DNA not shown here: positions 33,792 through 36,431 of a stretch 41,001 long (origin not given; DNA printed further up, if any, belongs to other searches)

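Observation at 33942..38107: A translationally coupled pair of divergent DUF262 proteins is a candidate modification-dependent restriction or defence module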

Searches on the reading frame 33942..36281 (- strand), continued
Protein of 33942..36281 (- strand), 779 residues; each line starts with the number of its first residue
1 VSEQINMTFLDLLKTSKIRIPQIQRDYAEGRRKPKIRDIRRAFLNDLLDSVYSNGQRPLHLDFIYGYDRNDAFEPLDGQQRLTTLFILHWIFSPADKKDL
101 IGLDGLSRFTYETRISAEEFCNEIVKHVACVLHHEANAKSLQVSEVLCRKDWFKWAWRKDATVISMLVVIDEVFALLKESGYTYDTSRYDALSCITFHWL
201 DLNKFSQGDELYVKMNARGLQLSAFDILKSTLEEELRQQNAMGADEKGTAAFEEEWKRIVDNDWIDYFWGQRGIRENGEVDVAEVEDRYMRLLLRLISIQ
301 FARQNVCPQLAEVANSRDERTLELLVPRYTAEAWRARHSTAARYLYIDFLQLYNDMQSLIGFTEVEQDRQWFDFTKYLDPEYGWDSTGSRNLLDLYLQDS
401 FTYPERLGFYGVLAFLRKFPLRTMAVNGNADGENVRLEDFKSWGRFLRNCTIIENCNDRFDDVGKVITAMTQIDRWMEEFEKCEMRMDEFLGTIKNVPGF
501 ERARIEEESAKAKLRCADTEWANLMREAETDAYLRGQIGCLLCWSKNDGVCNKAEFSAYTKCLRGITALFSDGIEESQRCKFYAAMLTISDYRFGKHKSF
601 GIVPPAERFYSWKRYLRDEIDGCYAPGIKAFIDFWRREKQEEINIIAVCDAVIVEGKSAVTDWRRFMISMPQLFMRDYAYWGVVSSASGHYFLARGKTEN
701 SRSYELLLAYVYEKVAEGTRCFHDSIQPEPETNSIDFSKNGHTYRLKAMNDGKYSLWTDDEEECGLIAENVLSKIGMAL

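Call 66: fold_search(model_id=the predicted structure, library=viral)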
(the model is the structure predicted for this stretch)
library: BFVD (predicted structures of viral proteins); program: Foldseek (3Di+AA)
matches with E <= 10: 138; with E <= 0.001: 1
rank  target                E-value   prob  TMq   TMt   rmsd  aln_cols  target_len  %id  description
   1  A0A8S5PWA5            6.2e-07  1.00  0.17  0.16  18.4       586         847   16  DUF262 domain-containing protein [Siphoviridae sp. ctg0K17]
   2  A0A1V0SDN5            1.2e-02  0.87  0.15  0.24  18.2       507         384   11  GmrSD restriction endonucleases N-terminal domain-containing protein [Indivirus ILV1]
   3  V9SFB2                1.0e-01  0.38  0.12  0.23  16.4       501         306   10  Putative nuclease [Tunisvirus fontaine2]
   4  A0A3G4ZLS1            1.1e-01  0.06  0.08  0.07  31.3       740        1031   10  Uncharacterized protein [Terrestrivirus sp.]
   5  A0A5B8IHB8            3.2e-01  0.15  0.13  0.15  21.0       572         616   10  GmrSD restriction endonucleases C-terminal domain-containing protein [Mimiviridae sp. ChoanoV1]
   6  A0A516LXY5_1          3.8e-01  0.08  0.13  0.09  24.8       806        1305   10  (no name in the UniProt tables at hand)
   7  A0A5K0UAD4            5.2e-01  0.07  0.07  0.11  22.1       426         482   12  GmrSD restriction endonucleases N-terminal domain-containing protein [Yasminevirus sp. GU-2018]
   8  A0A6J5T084            9.2e-01  0.06  0.11  0.08  20.8       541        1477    8  Uncharacterized protein [uncultured Caudovirales phage]
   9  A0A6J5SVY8            9.6e-01  0.05  0.08  0.10  19.1       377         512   11  Uncharacterized protein [uncultured Caudovirales phage]
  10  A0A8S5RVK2            1.1e+00  0.13  0.08  0.21  16.3       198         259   13  GmrSD restriction endonucleases N-terminal domain-containing protein [Siphoviridae sp. ctHip2]
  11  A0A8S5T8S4            1.1e+00  0.01  0.07  0.06  43.8       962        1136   10  Tail tape measure protein [Siphoviridae sp. ct0Wl9]
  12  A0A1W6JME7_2          1.2e+00  0.05  0.11  0.09  25.1       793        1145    8  Tail tape measure protein [Lactococcus phage AM9]
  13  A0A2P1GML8            1.5e+00  0.06  0.10  0.12  21.0       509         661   10  Nucleoprotein [Wenling frogfish filovirus]
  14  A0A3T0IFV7            1.6e+00  0.02  0.09  0.08  26.0       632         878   10  (no name in the UniProt tables at hand)
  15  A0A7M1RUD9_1          2.0e+00  0.03  0.10  0.07  30.8       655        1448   11  Uncharacterized protein [uncultured phage cr273_1]
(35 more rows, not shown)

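Call 83: search_protein_families(library=phrogs, proteins=[window:33942-36281:-], max_evalue=0.001)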
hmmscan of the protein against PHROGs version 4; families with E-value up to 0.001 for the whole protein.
window:33942-36281:- (779 aa): 1 family
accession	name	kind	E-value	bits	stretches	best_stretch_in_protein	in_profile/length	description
phrog_21165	-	unknown function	7.9e-06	26.1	1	13-260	17-258/567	-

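Call 84: search_protein_families(library=pfam, alignment_id=A1, max_evalue=0.01)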
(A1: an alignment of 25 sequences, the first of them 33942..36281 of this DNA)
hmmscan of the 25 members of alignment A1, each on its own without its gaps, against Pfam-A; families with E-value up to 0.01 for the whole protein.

A. member 1, window:33942-36281:- (779 aa): 1 family
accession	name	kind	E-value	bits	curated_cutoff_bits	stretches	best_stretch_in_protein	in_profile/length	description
PF03235.19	GmrSD_N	-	8.5e-20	72.2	33.2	1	11-232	3-198/199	GmrSD restriction endonuclease, N-terminal domain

B. families by the number of members that match (of 25 scanned): 3 families
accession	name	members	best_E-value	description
PF03235.19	GmrSD_N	25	6.2e-25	GmrSD restriction endonuclease, N-terminal domain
PF03683.19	UPF0175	1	0.004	Uncharacterised protein family (UPF0175)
PF12693.12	GspL_C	1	0.0043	GspL periplasmic domain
